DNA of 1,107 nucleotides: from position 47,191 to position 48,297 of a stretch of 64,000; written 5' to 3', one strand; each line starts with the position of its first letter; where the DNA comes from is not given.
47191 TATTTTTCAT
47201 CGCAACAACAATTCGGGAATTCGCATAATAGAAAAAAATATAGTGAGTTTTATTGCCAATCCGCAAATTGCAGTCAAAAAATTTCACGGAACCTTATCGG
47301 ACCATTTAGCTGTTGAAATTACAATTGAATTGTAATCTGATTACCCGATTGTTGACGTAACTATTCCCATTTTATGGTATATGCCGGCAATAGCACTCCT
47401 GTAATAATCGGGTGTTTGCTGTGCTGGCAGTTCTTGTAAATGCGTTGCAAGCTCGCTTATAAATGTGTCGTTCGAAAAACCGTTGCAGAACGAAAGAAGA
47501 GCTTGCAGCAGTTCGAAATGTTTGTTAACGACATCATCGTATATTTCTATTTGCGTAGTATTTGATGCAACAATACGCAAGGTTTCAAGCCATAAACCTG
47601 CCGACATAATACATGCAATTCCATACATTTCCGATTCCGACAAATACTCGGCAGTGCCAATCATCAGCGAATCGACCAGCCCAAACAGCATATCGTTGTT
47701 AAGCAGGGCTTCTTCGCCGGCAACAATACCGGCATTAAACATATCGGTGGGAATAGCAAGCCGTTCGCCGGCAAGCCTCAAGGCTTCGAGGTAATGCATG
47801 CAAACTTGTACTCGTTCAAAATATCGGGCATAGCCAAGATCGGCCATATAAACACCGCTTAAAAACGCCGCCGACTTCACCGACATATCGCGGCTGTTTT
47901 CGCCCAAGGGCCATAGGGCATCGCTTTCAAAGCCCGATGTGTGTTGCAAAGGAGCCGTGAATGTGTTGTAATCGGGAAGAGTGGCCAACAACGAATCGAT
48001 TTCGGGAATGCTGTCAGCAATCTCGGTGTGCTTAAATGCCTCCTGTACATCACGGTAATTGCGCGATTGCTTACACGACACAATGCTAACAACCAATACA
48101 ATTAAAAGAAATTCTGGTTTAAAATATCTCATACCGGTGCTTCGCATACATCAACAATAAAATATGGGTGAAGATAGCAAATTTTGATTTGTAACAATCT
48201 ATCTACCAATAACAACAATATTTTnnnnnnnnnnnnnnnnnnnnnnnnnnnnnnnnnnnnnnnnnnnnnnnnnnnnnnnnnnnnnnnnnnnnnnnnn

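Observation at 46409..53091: GH92 alpha-mannosidase, neutral ceramidase and a sphingomyelinase-C-like EEP enzyme clustered together: a possible glyco-(inositol)phosphoceramide catabolic locus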

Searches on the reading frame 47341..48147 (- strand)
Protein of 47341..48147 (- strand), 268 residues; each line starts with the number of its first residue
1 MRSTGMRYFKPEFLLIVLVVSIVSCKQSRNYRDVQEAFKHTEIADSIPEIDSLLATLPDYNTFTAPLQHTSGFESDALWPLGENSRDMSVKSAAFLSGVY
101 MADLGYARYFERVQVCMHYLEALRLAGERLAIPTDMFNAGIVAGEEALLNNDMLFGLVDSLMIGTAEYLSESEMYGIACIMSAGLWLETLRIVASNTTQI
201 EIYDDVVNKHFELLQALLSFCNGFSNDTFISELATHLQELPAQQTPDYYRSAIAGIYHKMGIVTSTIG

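Call 4: search_protein_families(library=pfam, proteins=[window:47341-48147:-], max_evalue=0.01)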
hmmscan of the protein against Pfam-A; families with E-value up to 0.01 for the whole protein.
window:47341-48147:- (268 aa): 0 families

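Call 5: search_protein_families(library=ncbifam, proteins=[window:47341-48147:-], max_evalue=0.01)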
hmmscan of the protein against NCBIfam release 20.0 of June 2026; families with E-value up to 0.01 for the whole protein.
window:47341-48147:- (268 aa): 0 families

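Call 19: search_protein_families(library=pfam, proteins=[window:47341-48147:-], max_evalue=10)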
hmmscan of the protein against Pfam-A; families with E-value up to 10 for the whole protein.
window:47341-48147:- (268 aa): 0 families

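Call 35: search_protein_representatives(protein=window:47341-48147:-)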
Query: 268 residues. Proteins with E-value up to 0.001 (for the whole library): 446; up to 1e-10: 34; up to 1e-30: 6. The best 150 are listed.
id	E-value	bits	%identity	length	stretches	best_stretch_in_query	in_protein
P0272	3.2e-164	560.4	95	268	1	1-268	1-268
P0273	3.8e-55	203.1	38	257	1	10-249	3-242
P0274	1.4e-53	198.0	42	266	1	15-242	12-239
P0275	5.9e-44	166.5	36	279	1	14-262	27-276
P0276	8.8e-40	152.8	37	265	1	12-247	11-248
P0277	1.2e-31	126.2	31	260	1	16-239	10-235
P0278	2.2e-30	122.1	29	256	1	13-241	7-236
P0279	1.5e-29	119.3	34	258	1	13-247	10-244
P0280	1.8e-28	115.8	29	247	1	12-235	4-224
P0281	5.0e-28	114.3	32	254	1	20-237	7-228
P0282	5.1e-28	114.3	32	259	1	13-243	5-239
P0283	5.4e-27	110.9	32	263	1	14-231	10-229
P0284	2.8e-26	108.6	29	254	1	13-241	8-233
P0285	8.5e-26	107.0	30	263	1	13-241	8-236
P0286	1.7e-25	106.0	28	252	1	13-246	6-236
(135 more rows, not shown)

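Call 39: find_related_loci(query=A2, collection=metagenome_contigs, flank=8000)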
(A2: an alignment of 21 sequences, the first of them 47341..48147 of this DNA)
Query A2 (268 aa) in metagenome_contigs; peptide patterns used: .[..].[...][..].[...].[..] (x = any residue, [..] = any of these).
72 stretches matched a pattern; 29 encode a relative of the query (tblastn E <= 1e-3); 29 distinct loci.
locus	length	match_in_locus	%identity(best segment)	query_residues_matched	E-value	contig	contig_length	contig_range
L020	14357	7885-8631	37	10-258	8e-62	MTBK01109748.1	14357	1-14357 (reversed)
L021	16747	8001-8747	40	15-262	2e-58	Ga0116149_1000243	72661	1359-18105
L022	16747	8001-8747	36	15-262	3e-48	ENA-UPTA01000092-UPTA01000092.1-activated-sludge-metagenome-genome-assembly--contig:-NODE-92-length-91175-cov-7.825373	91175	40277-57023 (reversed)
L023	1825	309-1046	33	1-243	4e-40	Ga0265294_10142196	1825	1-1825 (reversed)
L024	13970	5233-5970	34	1-243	3e-39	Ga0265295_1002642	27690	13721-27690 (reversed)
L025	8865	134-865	34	1-243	2e-38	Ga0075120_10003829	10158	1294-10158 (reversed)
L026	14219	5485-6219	32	2-243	1e-36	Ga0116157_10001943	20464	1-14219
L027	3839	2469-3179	31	10-243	4e-36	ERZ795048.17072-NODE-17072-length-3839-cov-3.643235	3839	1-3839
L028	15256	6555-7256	31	13-243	2e-35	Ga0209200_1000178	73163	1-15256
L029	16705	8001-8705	31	13-243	3e-34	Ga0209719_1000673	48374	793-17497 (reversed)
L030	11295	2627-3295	34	24-243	2e-34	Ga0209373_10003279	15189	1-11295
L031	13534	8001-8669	34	24-243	2e-34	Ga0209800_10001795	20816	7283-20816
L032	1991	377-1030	31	22-238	4e-34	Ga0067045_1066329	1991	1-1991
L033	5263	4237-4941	31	13-243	4e-34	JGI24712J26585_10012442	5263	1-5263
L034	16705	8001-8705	31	13-243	4e-34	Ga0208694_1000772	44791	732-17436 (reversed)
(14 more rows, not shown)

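Call 64: predict_structure(alignment_id=A3)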
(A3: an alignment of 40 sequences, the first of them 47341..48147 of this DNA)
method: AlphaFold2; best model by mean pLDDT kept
length: 268 residues; sequences in the alignment: 40
mean_pLDDT: 90.5   pTM: 0.88
mean pLDDT of the five models: 90.5, 89.5, 88.9, 88.8, 88.4
residues with pLDDT >= 90: 189; 70-90: 66; 50-70: 11; < 50: 2
segments of 3 or more residues with pLDDT < 50: none
pLDDT, mean of each block of 10 residues (from residue 1): 67 91 92 97 90 89 87 94 82 96 93 92 94 91 83 83 92 96 97 93 92 95 97 98 94 95 69
secondary structure, 60 per line:
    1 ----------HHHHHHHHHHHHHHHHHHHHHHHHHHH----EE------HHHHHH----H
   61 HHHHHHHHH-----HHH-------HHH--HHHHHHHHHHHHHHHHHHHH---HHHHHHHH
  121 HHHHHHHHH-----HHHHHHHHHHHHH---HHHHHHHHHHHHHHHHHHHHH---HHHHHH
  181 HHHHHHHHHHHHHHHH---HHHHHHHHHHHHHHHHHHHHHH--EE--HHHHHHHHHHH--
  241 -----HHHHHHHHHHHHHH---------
elements in order: H11-37 H50-55 H60-69 H90-109 H113-129 H135-147 H151-171 H175-196 H200-221 H228-238 H246-259
